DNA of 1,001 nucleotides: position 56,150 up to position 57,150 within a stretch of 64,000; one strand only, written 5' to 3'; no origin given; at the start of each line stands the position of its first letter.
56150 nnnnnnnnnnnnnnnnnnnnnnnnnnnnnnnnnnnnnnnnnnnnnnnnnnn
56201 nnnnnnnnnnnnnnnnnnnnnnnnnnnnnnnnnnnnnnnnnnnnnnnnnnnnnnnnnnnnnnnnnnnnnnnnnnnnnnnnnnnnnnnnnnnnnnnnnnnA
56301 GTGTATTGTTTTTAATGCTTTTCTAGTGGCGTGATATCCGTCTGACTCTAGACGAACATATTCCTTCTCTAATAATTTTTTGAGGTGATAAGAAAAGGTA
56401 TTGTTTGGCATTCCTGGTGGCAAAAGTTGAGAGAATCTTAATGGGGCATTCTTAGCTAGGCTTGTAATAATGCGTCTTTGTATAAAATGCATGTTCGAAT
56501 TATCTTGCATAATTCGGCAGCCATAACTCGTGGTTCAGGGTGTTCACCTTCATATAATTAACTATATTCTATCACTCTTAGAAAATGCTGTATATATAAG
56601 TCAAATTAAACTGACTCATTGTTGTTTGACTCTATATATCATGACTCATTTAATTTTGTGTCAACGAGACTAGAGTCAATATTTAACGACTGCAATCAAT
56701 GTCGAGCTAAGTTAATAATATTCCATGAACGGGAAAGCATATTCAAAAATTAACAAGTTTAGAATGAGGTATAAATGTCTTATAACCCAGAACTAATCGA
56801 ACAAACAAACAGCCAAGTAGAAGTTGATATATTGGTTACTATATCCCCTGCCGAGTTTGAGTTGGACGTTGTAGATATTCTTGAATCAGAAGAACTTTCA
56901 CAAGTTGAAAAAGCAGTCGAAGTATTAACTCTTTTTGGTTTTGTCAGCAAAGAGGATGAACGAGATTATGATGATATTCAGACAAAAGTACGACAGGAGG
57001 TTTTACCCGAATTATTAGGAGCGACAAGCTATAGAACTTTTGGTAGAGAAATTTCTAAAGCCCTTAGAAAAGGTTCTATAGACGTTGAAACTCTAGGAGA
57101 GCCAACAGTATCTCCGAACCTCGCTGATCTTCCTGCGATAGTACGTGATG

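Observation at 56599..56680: Phased TGACTC repeat array (exact 15-bp spacing) in the divergent promoter region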

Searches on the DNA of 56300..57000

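Call 52: search_rna_families(source=window, start=56300, end=57000, threshold=evalue, max_evalue=1)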
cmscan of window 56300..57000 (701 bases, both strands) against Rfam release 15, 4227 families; matches with E-value up to 1: 0.
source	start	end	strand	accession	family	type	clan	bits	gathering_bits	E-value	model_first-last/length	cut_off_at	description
